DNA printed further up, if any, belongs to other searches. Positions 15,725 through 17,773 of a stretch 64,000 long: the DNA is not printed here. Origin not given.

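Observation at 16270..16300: dnaX contains an in-phase A AAA AAA slippery run with a -1 frame stop two codons later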

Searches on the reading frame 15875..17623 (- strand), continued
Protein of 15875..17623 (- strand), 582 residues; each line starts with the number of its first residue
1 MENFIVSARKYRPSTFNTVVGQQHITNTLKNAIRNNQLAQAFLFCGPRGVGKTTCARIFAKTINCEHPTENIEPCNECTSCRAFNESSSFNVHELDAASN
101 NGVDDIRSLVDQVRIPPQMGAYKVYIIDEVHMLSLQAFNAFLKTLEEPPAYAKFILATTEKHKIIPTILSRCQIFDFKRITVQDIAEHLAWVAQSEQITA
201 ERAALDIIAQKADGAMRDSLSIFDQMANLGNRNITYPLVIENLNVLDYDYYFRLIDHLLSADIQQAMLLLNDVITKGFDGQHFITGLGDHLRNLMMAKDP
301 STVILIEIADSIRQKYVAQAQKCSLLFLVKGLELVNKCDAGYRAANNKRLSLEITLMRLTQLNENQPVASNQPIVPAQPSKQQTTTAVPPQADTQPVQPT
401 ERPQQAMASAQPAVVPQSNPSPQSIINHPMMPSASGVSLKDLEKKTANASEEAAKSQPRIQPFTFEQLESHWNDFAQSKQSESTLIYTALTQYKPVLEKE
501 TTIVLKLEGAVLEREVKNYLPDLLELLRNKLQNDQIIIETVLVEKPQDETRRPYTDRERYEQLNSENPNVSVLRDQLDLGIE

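Call 18: find_homologous_proteins(query=window:15878-17623:-, max_evalue=1e-50)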
Query window:15878-17623:- (582 aa): 8000 proteins with E <= 1e-50 among 8000 candidates; the best 120 are listed.
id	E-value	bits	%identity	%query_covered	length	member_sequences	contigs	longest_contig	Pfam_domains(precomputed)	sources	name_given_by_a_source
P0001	0.0e+0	1297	100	100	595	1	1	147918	PF12169.14,PF00004.36,PF13401.13,PF22608.3,PF05496.19,PF13177.13,PF28557.1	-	-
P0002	1.1e-214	732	58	100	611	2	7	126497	PF13173.13,PF12169.14,PF00004.36,PF13401.13,PF22608.3,PF05496.19,PF13177.13,PF07728.21,PF03215.22,PF28557.1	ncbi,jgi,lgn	-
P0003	4.9e-214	730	58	100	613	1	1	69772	PF12169.14,PF00004.36,PF13401.13,PF22608.3,PF05496.19,PF13177.13,PF07728.21,PF28557.1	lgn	-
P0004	3.0e-213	728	57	100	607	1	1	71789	PF13173.13,PF12169.14,PF00004.36,PF13401.13,PF22608.3,PF21960.3,PF05496.19,PF13177.13,PF28557.1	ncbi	-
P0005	8.0e-213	726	57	100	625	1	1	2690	PF13173.13,PF12169.14,PF00004.36,PF13401.13,PF22608.3,PF05496.19,PF13177.13,PF07728.21,PF28557.1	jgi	jgi:DNA polymerase III subunit gamma/tau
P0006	1.9e-212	725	57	100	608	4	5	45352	PF12169.14,PF00004.36,PF13401.13,PF22608.3,PF21960.3,PF05496.19,PF13177.13,PF03215.22,PF28557.1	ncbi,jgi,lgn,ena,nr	ncbi:MAG TPA: DNA polymerase III subunit gamma/tau [Bacteroidales bacterium]|nr:DNA polymerase III s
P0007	1.2e-211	722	55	100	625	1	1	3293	PF13173.13,PF00004.36,PF13401.13,PF22608.3,PF05496.19,PF13177.13,PF07728.21,PF28557.1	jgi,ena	-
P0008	4.0e-211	721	56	100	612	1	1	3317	PF13173.13,PF12169.14,PF00004.36,PF13401.13,PF22608.3,PF21960.3,PF05496.19,PF13177.13,PF28557.1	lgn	-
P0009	1.3e-210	719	56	100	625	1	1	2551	PF12169.14,PF00004.36,PF13401.13,PF22608.3,PF05496.19,PF13177.13,PF28557.1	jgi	jgi:DNA polymerase III subunit gamma/tau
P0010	6.3e-209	713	57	100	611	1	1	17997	PF13173.13,PF12169.14,PF00004.36,PF13401.13,PF22608.3,PF21960.3,PF05496.19,PF13177.13,PF07728.21,PF03215.22,PF28557.1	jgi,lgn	jgi:DNA polymerase III subunit gamma/tau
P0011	1.5e-208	712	55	100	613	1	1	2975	PF12169.14,PF00004.36,PF13401.13,PF22608.3,PF05496.19,PF13177.13,PF28557.1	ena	-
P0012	2.2e-208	711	57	100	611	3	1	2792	PF12169.14,PF00004.36,PF13401.13,PF22608.3,PF21960.3,PF05496.19,PF13177.13,PF07728.21,PF28557.1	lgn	-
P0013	2.9e-208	711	56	100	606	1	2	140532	PF12169.14,PF00004.36,PF13401.13,PF22608.3,PF05496.19,PF13177.13,PF07728.21,PF28557.1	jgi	-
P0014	8.6e-208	710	55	100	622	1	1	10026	PF13173.13,PF12169.14,PF00004.36,PF13401.13,PF22608.3,PF05496.19,PF13177.13,PF07728.21,PF28557.1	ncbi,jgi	jgi:DNA polymerase-3 subunit gamma/tau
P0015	1.8e-207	708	57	100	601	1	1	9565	PF00004.36,PF13401.13,PF22608.3,PF21960.3,PF05496.19,PF13177.13,PF28557.1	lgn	-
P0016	1.8e-207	708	56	100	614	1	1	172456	PF12169.14,PF13604.13,PF00004.36,PF13401.13,PF22608.3,PF05496.19,PF13177.13,PF28557.1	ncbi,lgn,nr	ncbi:MAG: DNA polymerase III subunit gamma/tau [Bacteroidetes bacterium]|nr:DNA polymerase III subun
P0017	5.8e-207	707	55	100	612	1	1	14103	PF13173.13,PF12169.14,PF00004.36,PF13401.13,PF22608.3,PF21960.3,PF05496.19,PF13177.13,PF07728.21,PF28557.1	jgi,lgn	-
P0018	5.9e-207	707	56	100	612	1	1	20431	PF13173.13,PF12169.14,PF00004.36,PF13401.13,PF22608.3,PF21960.3,PF05496.19,PF13177.13,PF07728.21,PF03215.22,PF28557.1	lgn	-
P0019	1.2e-206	706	55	100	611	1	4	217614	PF12169.14,PF00004.36,PF13401.13,PF22608.3,PF21960.3,PF05496.19,PF13177.13,PF07728.21,PF03215.22,PF28557.1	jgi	jgi:DNA polymerase-3 subunit gamma/tau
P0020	1.9e-206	705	56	100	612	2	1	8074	PF13173.13,PF12169.14,PF00004.36,PF13401.13,PF22608.3,PF21960.3,PF05496.19,PF13177.13,PF07728.21,PF03215.22,PF28557.1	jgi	-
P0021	2.5e-206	705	56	100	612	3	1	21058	PF13173.13,PF12169.14,PF00004.36,PF13401.13,PF22608.3,PF21960.3,PF05496.19,PF13177.13,PF07728.21,PF03215.22,PF28557.1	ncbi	-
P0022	3.6e-206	704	55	100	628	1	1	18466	PF12169.14,PF00004.36,PF13401.13,PF22608.3,PF05496.19,PF13177.13,PF28557.1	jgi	-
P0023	3.8e-206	704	55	100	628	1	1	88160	PF12169.14,PF00004.36,PF13401.13,PF22608.3,PF05496.19,PF13177.13,PF28557.1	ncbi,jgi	ncbi:MAG: DNA polymerase III subunit gamma/tau [Lentimicrobiaceae bacterium]|jgi:DNA polymerase-3 su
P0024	4.4e-206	704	56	100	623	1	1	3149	PF12169.14,PF00004.36,PF13401.13,PF22608.3,PF05496.19,PF13177.13,PF28557.1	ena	-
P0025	7.2e-206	703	55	100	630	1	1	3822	PF12169.14,PF00004.36,PF13401.13,PF22608.3,PF05496.19,PF13177.13,PF28557.1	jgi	jgi:DNA polymerase-3 subunit gamma/tau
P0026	7.3e-206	703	55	100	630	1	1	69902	PF12169.14,PF00004.36,PF13401.13,PF22608.3,PF05496.19,PF13177.13,PF07728.21,PF03215.22,PF28557.1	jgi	-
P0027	9.9e-206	703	53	100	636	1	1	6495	PF12169.14,PF00004.36,PF13401.13,PF22608.3,PF05496.19,PF13177.13,PF28557.1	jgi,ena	-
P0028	1.1e-205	703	56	100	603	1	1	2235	PF12169.14,PF00004.36,PF13401.13,PF22608.3,PF05496.19,PF13177.13,PF07728.21,PF28557.1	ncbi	ncbi:MAG: DNA polymerase III subunit gamma/tau [Bacteroidales bacterium]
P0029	1.5e-205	702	55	100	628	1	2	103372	PF12169.14,PF00004.36,PF13401.13,PF22608.3,PF05496.19,PF13177.13,PF28557.1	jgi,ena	-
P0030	2.3e-205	702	55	100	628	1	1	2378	PF12169.14,PF00004.36,PF13401.13,PF22608.3,PF05496.19,PF13177.13,PF28557.1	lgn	-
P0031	2.7e-205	701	55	100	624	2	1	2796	PF13173.13,PF12169.14,PF00004.36,PF13401.13,PF22608.3,PF05496.19,PF13177.13,PF28557.1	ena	-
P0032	5.4e-205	700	53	100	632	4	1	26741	PF12169.14,PF00004.36,PF13401.13,PF22608.3,PF05496.19,PF13177.13,PF28557.1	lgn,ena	-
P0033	5.9e-205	700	55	100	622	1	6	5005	PF00004.36,PF13401.13,PF22608.3,PF05496.19,PF13177.13,PF07728.21,PF28557.1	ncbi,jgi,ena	-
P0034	6.6e-205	700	54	100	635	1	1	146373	PF12169.14,PF00004.36,PF13401.13,PF22608.3,PF21960.3,PF05496.19,PF13177.13,PF07728.21,PF28557.1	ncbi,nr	ncbi:MAG: DNA polymerase III subunit gamma/tau [Bacteroidales bacterium]|nr:DNA polymerase III subun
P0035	2.6e-204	698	55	100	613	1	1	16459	PF12169.14,PF07724.21,PF00004.36,PF13401.13,PF22608.3,PF05496.19,PF13177.13,PF07728.21,PF03215.22,PF28557.1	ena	-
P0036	4.1e-204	697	55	100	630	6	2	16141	PF12169.14,PF00004.36,PF13401.13,PF22608.3,PF05496.19,PF13177.13,PF07728.21,PF28557.1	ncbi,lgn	-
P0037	4.7e-204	697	53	100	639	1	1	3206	PF12169.14,PF00004.36,PF13401.13,PF22608.3,PF05496.19,PF13177.13,PF28557.1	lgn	-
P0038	5.3e-204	697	55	100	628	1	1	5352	PF12169.14,PF00004.36,PF13401.13,PF22608.3,PF21960.3,PF05496.19,PF13177.13,PF28557.1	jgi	jgi:DNA polymerase III subunit gamma/tau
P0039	6.5e-204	697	38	25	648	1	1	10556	PF12169.14,PF00004.36,PF13401.13,PF22608.3,PF05496.19,PF13177.13,PF28557.1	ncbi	-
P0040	7.0e-204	697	53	100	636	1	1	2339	PF12169.14,PF00004.36,PF13401.13,PF22608.3,PF05496.19,PF13177.13,PF28557.1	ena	-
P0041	8.8e-204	696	54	100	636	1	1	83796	PF12169.14,PF00004.36,PF13401.13,PF22608.3,PF05496.19,PF13177.13,PF07728.21,PF28557.1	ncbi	-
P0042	1.2e-203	696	54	100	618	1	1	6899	PF12169.14,PF00004.36,PF13401.13,PF22608.3,PF05496.19,PF13177.13,PF07728.21,PF28557.1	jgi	-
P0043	1.5e-203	695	53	100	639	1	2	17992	PF12169.14,PF00004.36,PF13401.13,PF22608.3,PF05496.19,PF13177.13,PF28557.1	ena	-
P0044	1.8e-203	695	53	100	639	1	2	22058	PF12169.14,PF00004.36,PF13401.13,PF22608.3,PF05496.19,PF13177.13,PF28557.1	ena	-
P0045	2.0e-203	695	54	100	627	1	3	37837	PF12169.14,PF07724.21,PF00004.36,PF13401.13,PF22608.3,PF05496.19,PF13177.13,PF07728.21,PF28557.1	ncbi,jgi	jgi:DNA polymerase-3 subunit gamma/tau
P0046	2.1e-203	695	55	100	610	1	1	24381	PF12169.14,PF00004.36,PF13401.13,PF22608.3,PF05496.19,PF13177.13,PF07728.21,PF28557.1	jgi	jgi:DNA polymerase-3 subunit gamma/tau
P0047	2.7e-203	695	55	100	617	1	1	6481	PF12169.14,PF00004.36,PF13401.13,PF22608.3,PF05496.19,PF13177.13,PF28557.1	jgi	jgi:DNA polymerase-3 subunit gamma/tau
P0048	4.2e-203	694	54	100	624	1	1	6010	PF12169.14,PF00004.36,PF13401.13,PF22608.3,PF05496.19,PF13177.13,PF28557.1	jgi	-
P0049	4.5e-203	694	55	100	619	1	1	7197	PF12169.14,PF00004.36,PF13401.13,PF22608.3,PF05496.19,PF13177.13,PF28557.1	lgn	-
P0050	4.7e-203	694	55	100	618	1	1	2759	PF12169.14,PF00004.36,PF13401.13,PF22608.3,PF21960.3,PF05496.19,PF13177.13,PF07728.21,PF28557.1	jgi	jgi:DNA polymerase III subunit gamma/tau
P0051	4.7e-203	694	54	100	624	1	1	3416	PF13173.13,PF12169.14,PF00004.36,PF13401.13,PF22608.3,PF05496.19,PF13177.13,PF28557.1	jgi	-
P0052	6.6e-203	693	54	100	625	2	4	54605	PF12169.14,PF07724.21,PF00004.36,PF13401.13,PF22608.3,PF05496.19,PF13177.13,PF07728.21,PF28557.1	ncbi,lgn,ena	-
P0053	6.7e-203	693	55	100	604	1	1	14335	PF12169.14,PF00004.36,PF13401.13,PF22608.3,PF05496.19,PF13177.13,PF07728.21,PF28557.1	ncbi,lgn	-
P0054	1.2e-202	693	55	100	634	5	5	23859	PF12169.14,PF00004.36,PF13401.13,PF22608.3,PF05496.19,PF13177.13,PF07728.21,PF28557.1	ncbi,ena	-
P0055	1.5e-202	692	54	100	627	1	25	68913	PF12169.14,PF07724.21,PF00004.36,PF13401.13,PF22608.3,PF05496.19,PF13177.13,PF07728.21,PF28557.1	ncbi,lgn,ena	-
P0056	1.5e-202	692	54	100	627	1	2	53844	PF12169.14,PF07724.21,PF00004.36,PF13401.13,PF22608.3,PF05496.19,PF13177.13,PF07728.21,PF28557.1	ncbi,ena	-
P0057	1.6e-202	692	54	100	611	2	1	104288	PF12169.14,PF00004.36,PF13401.13,PF22608.3,PF05496.19,PF13177.13,PF07728.21,PF28557.1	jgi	jgi:DNA polymerase III subunit gamma/tau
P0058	2.1e-202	692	53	100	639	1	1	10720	PF12169.14,PF00004.36,PF13401.13,PF22608.3,PF05496.19,PF13177.13,PF28557.1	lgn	-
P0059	2.6e-202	691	55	100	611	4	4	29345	PF12169.14,PF00004.36,PF13401.13,PF22608.3,PF05496.19,PF13177.13,PF07728.21,PF28557.1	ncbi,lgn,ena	-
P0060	3.3e-202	691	54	100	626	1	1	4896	PF12169.14,PF00004.36,PF13401.13,PF22608.3,PF05496.19,PF13177.13,PF28557.1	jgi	-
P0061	3.5e-202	691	57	100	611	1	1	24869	PF12169.14,PF00004.36,PF13401.13,PF22608.3,PF05496.19,PF13177.13,PF28557.1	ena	-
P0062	4.3e-202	691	55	100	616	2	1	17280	PF12169.14,PF00004.36,PF13401.13,PF22608.3,PF13177.13,PF07728.21,PF28557.1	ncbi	-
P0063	4.4e-202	691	56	99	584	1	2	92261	PF12169.14,PF00004.36,PF13401.13,PF22608.3,PF21960.3,PF05496.19,PF13177.13,PF28557.1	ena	-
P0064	5.3e-202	690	54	100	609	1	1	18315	PF12169.14,PF00004.36,PF13401.13,PF22608.3,PF05496.19,PF13177.13,PF28557.1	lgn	-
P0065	5.4e-202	690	52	100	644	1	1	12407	PF12169.14,PF00004.36,PF13401.13,PF22608.3,PF13177.13,PF07728.21,PF28557.1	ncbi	-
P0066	6.2e-202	690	54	100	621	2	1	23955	PF12169.14,PF00004.36,PF13401.13,PF22608.3,PF05496.19,PF13177.13,PF28557.1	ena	-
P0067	6.6e-202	690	54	100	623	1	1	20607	PF12169.14,PF00004.36,PF13401.13,PF22608.3,PF05496.19,PF13177.13,PF28557.1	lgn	-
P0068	7.0e-202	690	54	100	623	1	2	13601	PF12169.14,PF00004.36,PF13401.13,PF22608.3,PF05496.19,PF13177.13,PF28557.1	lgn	-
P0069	7.3e-202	690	54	100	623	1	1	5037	PF12169.14,PF00004.36,PF13401.13,PF22608.3,PF05496.19,PF13177.13,PF28557.1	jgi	jgi:DNA polymerase-3 subunit gamma/tau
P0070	7.7e-202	690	56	100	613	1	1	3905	PF12169.14,PF00004.36,PF13401.13,PF22608.3,PF05496.19,PF13177.13,PF07728.21,PF28557.1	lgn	-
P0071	1.0e-201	689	55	100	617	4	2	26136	PF12169.14,PF00004.36,PF13401.13,PF22608.3,PF05496.19,PF13177.13,PF28557.1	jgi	jgi:DNA polymerase-3 subunit gamma/tau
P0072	1.2e-201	689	54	100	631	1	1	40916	PF12169.14,PF00004.36,PF13401.13,PF22608.3,PF05496.19,PF13177.13,PF07728.21,PF28557.1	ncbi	-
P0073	1.4e-201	689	53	100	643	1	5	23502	PF12169.14,PF00004.36,PF13401.13,PF22608.3,PF05496.19,PF13177.13,PF28557.1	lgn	-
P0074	1.7e-201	689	55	100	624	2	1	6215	PF12169.14,PF00004.36,PF13401.13,PF22608.3,PF05496.19,PF13177.13,PF07728.21,PF03215.22,PF28557.1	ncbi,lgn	-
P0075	2.0e-201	689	54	100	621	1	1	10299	PF12169.14,PF00004.36,PF13401.13,PF22608.3,PF05496.19,PF13177.13,PF07728.21,PF28557.1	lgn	-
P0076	2.0e-201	689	56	100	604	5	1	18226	PF12169.14,PF00004.36,PF13401.13,PF22608.3,PF05496.19,PF13177.13,PF07728.21,PF28557.1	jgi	-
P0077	2.2e-201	688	54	100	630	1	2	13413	PF12169.14,PF00004.36,PF13401.13,PF22608.3,PF05496.19,PF13177.13,PF28557.1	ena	-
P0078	2.2e-201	688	54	100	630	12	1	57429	PF12169.14,PF00004.36,PF13401.13,PF22608.3,PF05496.19,PF13177.13,PF07728.21,PF28557.1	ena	-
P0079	3.0e-201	688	54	100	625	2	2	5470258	PF12169.14,PF00004.36,PF13401.13,PF22608.3,PF05496.19,PF13177.13,PF28557.1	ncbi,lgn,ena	-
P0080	3.1e-201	688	54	100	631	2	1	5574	PF12169.14,PF00004.36,PF13401.13,PF22608.3,PF05496.19,PF13177.13,PF28557.1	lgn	-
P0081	3.2e-201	688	55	100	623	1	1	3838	PF12169.14,PF00004.36,PF13401.13,PF22608.3,PF05496.19,PF13177.13,PF07728.21,PF28557.1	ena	-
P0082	3.5e-201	688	71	66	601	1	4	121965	PF12169.14,PF00004.36,PF13401.13,PF22608.3,PF21960.3,PF05496.19,PF13177.13,PF28557.1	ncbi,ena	-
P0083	3.8e-201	688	56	100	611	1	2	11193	PF12169.14,PF00004.36,PF13401.13,PF22608.3,PF05496.19,PF13177.13,PF28557.1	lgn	-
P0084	4.1e-201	687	55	100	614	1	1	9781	PF00004.36,PF13401.13,PF22608.3,PF05496.19,PF13177.13,PF28557.1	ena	-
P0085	4.4e-201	687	54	100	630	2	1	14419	PF12169.14,PF00004.36,PF13401.13,PF22608.3,PF05496.19,PF13177.13,PF28557.1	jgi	jgi:DNA polymerase-3 subunit gamma/tau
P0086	4.9e-201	687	53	100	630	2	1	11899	PF12169.14,PF00004.36,PF13401.13,PF22608.3,PF13177.13,PF07728.21,PF28557.1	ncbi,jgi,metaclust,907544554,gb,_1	metaclust:\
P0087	7.0e-201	687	54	100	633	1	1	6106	PF12169.14,PF00004.36,PF13401.13,PF22608.3,PF05496.19,PF13177.13,PF28557.1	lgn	-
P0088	7.2e-201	687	54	100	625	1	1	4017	PF12169.14,PF00004.36,PF13401.13,PF22608.3,PF05496.19,PF13177.13,PF28557.1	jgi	-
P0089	8.2e-201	686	55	100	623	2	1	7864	PF12169.14,PF00004.36,PF13401.13,PF22608.3,PF05496.19,PF13177.13,PF07728.21,PF28557.1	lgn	-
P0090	8.7e-201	686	56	100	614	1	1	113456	PF12169.14,PF00004.36,PF13401.13,PF22608.3,PF05496.19,PF13177.13,PF07728.21,PF28557.1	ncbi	-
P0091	9.3e-201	686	53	100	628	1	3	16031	PF00004.36,PF13401.13,PF22608.3,PF05496.19,PF13177.13,PF07728.21,PF28557.1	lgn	-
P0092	1.0e-200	686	55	100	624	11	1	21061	PF12169.14,PF00004.36,PF13401.13,PF22608.3,PF05496.19,PF13177.13,PF07728.21,PF28557.1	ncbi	-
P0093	1.3e-200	686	54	100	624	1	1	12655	PF12169.14,PF00004.36,PF13401.13,PF22608.3,PF05496.19,PF13177.13,PF28557.1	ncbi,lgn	-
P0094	1.4e-200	686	55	100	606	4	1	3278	PF13173.13,PF12169.14,PF00004.36,PF13401.13,PF22608.3,PF05496.19,PF13177.13,PF07728.21,PF28557.1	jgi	jgi:DNA polymerase-3 subunit gamma/tau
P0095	1.4e-200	686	54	100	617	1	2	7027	PF12169.14,PF00004.36,PF13401.13,PF22608.3,PF05496.19,PF13177.13,PF07728.21,PF03215.22,PF28557.1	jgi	jgi:DNA polymerase-3 subunit gamma/tau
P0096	1.7e-200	685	55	100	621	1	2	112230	PF12169.14,PF00004.36,PF13401.13,PF22608.3,PF05496.19,PF13177.13,PF07728.21,PF03215.22,PF28557.1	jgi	-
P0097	2.0e-200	685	54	100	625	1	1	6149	PF12169.14,PF00004.36,PF13401.13,PF22608.3,PF05496.19,PF13177.13,PF28557.1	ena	-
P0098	2.0e-200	685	55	100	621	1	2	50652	PF12169.14,PF00004.36,PF13401.13,PF22608.3,PF05496.19,PF13177.13,PF28557.1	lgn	-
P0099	2.2e-200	685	54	100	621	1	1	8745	PF12169.14,PF00004.36,PF13401.13,PF22608.3,PF05496.19,PF13177.13,PF28557.1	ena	-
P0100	2.5e-200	685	52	100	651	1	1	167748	PF12169.14,PF00004.36,PF13401.13,PF22608.3,PF05496.19,PF13177.13,PF07728.21,PF28557.1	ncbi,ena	-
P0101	3.2e-200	685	53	100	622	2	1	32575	PF12169.14,PF00004.36,PF13401.13,PF22608.3,PF05496.19,PF13177.13,PF07728.21,PF28557.1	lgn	-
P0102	3.7e-200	684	55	100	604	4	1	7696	PF12169.14,PF00004.36,PF13401.13,PF22608.3,PF05496.19,PF13177.13,PF07728.21,PF28557.1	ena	-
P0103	5.6e-200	684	53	100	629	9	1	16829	PF13173.13,PF12169.14,PF00004.36,PF13401.13,PF22608.3,PF05496.19,PF13177.13,PF07728.21,PF28557.1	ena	-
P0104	6.4e-200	684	54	100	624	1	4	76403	PF12169.14,PF00004.36,PF13401.13,PF22608.3,PF05496.19,PF13177.13,PF28557.1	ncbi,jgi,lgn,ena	jgi:DNA polymerase-3 subunit gamma/tau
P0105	1.1e-199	683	54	100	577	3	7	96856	PF12169.14,PF00004.36,PF13401.13,PF22608.3,PF21960.3,PF05496.19,PF13177.13,PF07728.21,PF28557.1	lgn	-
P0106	1.2e-199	683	55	99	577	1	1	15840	PF12169.14,PF00004.36,PF13401.13,PF22608.3,PF05496.19,PF13177.13,PF28557.1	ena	-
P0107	1.3e-199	682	55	100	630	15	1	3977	PF12169.14,PF00004.36,PF13401.13,PF22608.3,PF05496.19,PF13177.13,PF07728.21,PF28557.1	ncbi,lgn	-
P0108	1.7e-199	682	54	100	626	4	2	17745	PF12169.14,PF00004.36,PF13401.13,PF22608.3,PF05496.19,PF13177.13,PF07728.21,PF28557.1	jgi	jgi:DNA polymerase-3 subunit gamma/tau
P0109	1.8e-199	682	52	100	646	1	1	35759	PF13173.13,PF12169.14,PF00004.36,PF13401.13,PF22608.3,PF05496.19,PF13177.13,PF28557.1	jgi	-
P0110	2.4e-199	682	52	100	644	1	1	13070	PF13173.13,PF12169.14,PF00004.36,PF13401.13,PF22608.3,PF05496.19,PF13177.13,PF28557.1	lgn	-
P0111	2.4e-199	682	55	99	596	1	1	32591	PF12169.14,PF00004.36,PF13401.13,PF22608.3,PF05496.19,PF13177.13,PF28557.1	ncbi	-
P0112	2.5e-199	682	55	100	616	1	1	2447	PF12169.14,PF00004.36,PF13401.13,PF22608.3,PF05496.19,PF13177.13,PF28557.1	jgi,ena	-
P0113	2.8e-199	681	53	100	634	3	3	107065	PF12169.14,PF00004.36,PF13401.13,PF22608.3,PF21960.3,PF05496.19,PF13177.13,PF28557.1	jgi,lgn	-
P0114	3.1e-199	681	56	99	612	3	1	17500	PF13173.13,PF12169.14,PF00004.36,PF13401.13,PF22608.3,PF05496.19,PF13177.13,PF28557.1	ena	-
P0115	3.5e-199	681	55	100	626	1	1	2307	PF12169.14,PF00004.36,PF13401.13,PF22608.3,PF05496.19,PF13177.13,PF07728.21,PF28557.1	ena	-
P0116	3.6e-199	681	55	100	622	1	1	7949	PF12169.14,PF00004.36,PF13401.13,PF22608.3,PF05496.19,PF13177.13,PF07728.21,PF28557.1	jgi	jgi:DNA polymerase-3 subunit gamma/tau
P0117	4.2e-199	681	55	99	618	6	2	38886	PF12169.14,PF00004.36,PF13401.13,PF22608.3,PF21960.3,PF05496.19,PF13177.13,PF28557.1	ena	-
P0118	4.2e-199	681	69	70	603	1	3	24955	PF12169.14,PF00004.36,PF13401.13,PF22608.3,PF21960.3,PF05496.19,PF13177.13,PF28557.1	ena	-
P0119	4.7e-199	681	56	99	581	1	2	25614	PF12169.14,PF00004.36,PF13401.13,PF22608.3,PF21960.3,PF05496.19,PF13177.13,PF28557.1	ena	-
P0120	4.7e-199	681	55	100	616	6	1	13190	PF12169.14,PF00004.36,PF13401.13,PF22608.3,PF21960.3,PF05496.19,PF13177.13,PF07728.21,PF28557.1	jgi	jgi:DNA polymerase-3 subunit gamma/tau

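Call 43: find_encoding_contigs(protein=P0113, flank=300, max_places=2)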
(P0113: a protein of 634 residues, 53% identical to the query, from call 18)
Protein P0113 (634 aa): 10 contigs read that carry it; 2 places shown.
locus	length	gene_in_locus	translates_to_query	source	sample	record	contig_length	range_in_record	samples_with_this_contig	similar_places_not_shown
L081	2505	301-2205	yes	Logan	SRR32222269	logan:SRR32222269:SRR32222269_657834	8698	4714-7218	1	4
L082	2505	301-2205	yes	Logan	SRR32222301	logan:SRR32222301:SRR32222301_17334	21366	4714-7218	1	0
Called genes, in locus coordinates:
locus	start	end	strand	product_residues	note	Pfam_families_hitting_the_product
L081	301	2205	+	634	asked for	PF05496:RuvB_N (faint), PF13177:DNA_pol3_delta2, PF13401:AAA_22 (weak), PF00004:AAA, PF21960:RCF1-5-like_lid (faint), PF22608:DNAX_ATPase_lid, PF12169:DNA_pol3_gamma3, PF28557:DUF8439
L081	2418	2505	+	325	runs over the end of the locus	PF00294:PfkB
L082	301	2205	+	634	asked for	PF05496:RuvB_N (faint), PF13177:DNA_pol3_delta2, PF13401:AAA_22 (weak), PF00004:AAA, PF21960:RCF1-5-like_lid (faint), PF22608:DNAX_ATPase_lid, PF12169:DNA_pol3_gamma3, PF28557:DUF8439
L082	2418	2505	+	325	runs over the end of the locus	PF00294:PfkB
